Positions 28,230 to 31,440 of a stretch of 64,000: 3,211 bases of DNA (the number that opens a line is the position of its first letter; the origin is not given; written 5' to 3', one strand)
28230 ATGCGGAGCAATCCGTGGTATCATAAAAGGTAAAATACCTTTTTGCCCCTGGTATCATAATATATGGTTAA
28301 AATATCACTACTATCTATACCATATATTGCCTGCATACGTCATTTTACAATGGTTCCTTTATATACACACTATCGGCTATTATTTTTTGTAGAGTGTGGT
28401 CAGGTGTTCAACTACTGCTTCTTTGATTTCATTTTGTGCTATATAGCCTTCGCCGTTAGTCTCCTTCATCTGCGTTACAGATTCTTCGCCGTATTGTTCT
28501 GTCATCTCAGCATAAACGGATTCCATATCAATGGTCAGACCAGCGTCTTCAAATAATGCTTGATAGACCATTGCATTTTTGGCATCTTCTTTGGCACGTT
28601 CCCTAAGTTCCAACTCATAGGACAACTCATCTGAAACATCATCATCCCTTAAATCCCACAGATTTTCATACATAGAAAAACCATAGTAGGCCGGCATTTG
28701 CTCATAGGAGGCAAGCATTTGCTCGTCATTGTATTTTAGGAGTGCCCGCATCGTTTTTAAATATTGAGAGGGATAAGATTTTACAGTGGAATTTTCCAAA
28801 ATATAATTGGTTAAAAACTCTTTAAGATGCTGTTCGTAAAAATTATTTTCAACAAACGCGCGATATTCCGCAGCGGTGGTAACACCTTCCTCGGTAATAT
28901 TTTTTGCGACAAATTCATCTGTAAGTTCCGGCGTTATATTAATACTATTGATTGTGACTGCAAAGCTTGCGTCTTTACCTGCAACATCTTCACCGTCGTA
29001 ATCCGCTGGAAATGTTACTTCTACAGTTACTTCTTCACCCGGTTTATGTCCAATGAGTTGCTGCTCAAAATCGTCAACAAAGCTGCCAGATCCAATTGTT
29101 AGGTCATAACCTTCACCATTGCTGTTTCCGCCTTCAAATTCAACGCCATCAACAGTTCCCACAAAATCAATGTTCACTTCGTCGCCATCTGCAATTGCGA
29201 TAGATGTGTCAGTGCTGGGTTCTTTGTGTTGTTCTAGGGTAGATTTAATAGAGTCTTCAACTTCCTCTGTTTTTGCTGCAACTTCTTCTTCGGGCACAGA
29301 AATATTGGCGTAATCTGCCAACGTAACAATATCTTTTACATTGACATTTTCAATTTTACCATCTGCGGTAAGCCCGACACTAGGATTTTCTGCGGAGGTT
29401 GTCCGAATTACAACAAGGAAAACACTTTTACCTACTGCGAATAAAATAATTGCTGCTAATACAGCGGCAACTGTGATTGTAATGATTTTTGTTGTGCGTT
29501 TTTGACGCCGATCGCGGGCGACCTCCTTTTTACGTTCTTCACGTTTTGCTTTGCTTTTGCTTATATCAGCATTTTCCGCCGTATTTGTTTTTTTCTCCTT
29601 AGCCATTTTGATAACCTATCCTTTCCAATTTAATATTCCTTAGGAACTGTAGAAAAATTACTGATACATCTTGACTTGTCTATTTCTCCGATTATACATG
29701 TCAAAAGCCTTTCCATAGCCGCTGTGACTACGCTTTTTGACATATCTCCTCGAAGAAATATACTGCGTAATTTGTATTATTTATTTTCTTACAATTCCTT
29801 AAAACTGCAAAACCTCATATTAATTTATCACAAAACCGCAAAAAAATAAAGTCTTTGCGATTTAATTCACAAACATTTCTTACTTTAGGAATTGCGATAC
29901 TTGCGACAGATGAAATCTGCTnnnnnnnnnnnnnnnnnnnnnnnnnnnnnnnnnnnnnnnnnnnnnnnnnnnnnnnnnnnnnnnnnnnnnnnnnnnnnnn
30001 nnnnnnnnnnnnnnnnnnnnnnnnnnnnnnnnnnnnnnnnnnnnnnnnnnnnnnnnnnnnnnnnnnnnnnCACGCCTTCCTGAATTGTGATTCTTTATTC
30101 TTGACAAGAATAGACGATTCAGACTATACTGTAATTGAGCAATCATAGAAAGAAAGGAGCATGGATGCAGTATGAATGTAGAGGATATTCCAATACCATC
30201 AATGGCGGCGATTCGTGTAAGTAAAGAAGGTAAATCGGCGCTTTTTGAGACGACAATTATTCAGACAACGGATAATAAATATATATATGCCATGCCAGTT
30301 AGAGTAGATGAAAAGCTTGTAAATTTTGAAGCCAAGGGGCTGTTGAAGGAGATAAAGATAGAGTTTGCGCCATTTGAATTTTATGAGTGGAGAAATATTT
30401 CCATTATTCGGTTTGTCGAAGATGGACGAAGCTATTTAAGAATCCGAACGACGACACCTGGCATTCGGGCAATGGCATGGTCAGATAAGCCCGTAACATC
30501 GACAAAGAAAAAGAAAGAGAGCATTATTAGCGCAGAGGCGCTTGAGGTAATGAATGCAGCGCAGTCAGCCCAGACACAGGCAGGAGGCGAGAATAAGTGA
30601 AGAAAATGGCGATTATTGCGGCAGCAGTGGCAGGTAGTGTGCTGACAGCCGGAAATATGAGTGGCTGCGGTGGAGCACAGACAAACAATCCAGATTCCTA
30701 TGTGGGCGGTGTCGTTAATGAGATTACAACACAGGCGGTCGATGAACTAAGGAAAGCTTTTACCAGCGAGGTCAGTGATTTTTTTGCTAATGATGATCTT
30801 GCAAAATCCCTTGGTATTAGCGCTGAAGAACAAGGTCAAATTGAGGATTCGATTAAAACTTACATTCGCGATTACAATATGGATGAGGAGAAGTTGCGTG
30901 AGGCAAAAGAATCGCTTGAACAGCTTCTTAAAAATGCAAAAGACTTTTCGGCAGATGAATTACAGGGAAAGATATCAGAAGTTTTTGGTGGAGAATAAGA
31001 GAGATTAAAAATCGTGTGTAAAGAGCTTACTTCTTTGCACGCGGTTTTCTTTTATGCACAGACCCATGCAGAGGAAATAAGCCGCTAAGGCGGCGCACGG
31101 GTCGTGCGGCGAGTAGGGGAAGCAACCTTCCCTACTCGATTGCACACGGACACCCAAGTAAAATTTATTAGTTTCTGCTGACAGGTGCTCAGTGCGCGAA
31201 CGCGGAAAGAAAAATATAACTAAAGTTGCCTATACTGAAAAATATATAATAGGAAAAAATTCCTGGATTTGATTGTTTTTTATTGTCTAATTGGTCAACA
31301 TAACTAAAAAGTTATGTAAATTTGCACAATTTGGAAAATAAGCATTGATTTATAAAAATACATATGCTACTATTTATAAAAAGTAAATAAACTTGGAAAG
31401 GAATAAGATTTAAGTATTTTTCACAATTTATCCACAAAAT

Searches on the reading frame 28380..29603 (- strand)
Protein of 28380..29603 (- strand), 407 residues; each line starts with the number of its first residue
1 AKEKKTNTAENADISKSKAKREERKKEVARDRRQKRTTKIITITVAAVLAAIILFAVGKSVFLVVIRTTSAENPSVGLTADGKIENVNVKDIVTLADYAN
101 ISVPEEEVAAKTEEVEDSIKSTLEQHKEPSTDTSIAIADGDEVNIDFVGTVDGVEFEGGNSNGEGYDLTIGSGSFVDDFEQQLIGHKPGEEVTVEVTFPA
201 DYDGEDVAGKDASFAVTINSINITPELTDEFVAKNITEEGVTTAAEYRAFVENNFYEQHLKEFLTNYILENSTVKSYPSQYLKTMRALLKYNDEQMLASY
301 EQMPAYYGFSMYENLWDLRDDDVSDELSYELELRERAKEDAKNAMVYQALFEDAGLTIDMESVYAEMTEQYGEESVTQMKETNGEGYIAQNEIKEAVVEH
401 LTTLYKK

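Call 17: search_protein_families(library=pfam, proteins=[window:28380-29603:-])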
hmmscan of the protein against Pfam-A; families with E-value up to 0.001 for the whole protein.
window:28380-29603:- (407 aa): 1 family
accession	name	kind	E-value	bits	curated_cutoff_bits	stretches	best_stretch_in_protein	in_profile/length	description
PF00254.34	FKBP_C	-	7.7e-15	55.4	21.1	1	137-217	5-92/94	FKBP-type peptidyl-prolyl cis-trans isomerase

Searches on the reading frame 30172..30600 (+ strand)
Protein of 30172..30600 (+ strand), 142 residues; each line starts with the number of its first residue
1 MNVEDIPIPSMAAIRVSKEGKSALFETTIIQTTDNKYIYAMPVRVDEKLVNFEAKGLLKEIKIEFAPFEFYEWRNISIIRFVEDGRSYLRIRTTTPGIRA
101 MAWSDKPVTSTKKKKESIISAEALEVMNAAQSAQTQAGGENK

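Call 17: search_protein_families(library=pfam, proteins=[window:30172-30597:+])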
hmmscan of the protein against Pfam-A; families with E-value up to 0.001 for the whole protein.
window:30172-30597:+ (142 aa): 0 families

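Call 93: find_encoding_contigs(protein=window:30172-30600:+, flank=1200, max_places=10)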
Protein window:30172-30600:+ (142 aa): 22 contigs read that carry it; 8 places shown.
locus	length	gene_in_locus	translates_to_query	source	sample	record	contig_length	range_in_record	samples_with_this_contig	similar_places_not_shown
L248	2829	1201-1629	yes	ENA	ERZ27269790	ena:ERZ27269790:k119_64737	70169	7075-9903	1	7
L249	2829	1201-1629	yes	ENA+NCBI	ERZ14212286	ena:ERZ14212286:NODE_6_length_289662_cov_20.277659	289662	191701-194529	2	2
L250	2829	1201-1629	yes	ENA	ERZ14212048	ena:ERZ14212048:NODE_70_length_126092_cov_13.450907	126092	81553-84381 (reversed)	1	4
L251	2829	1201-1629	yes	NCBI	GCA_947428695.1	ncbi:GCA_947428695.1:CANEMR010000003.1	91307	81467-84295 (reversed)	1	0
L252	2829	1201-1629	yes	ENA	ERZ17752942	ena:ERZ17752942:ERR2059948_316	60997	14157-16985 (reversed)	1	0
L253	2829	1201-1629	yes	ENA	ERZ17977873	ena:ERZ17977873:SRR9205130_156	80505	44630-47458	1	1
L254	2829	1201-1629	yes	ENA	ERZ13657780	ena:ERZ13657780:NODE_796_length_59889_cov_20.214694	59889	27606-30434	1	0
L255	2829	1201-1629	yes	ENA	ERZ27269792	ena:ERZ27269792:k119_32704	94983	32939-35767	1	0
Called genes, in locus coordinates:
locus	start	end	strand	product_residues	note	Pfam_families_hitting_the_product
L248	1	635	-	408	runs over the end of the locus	PF00254:FKBP_C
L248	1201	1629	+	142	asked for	-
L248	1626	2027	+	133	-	-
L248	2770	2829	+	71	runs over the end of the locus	-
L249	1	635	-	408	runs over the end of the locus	PF00254:FKBP_C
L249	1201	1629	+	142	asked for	-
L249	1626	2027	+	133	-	-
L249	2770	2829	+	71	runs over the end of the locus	-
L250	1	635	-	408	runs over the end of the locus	PF00254:FKBP_C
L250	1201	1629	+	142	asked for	-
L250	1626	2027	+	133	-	-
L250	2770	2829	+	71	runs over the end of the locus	-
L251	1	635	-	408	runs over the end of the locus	PF00254:FKBP_C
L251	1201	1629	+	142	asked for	-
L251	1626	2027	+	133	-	-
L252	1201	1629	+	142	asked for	-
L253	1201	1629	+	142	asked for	-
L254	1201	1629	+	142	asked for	-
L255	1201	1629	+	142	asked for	-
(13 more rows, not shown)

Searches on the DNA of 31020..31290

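Call 95: search_rna_families(source=window, start=31020, end=31290, threshold=evalue, max_evalue=1)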
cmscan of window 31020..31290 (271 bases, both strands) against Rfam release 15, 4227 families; matches with E-value up to 1: 3.
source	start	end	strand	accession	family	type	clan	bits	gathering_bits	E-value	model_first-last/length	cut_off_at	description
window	31148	31264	-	RF01223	snR13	Gene; snRNA; snoRNA; CD-box;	CL00045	19.4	47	0.45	1-124/124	no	Small nucleolar RNA snR13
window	31095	31282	+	RF02792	sRNA162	Gene; antisense;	-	19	78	0.27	1-190/190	no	Archaeal Small RNA 162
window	31025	31082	+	RF03668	mir-1788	Gene; miRNA;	-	18.7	57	0.1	12-66/77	no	mir-1788 microRNA precursor family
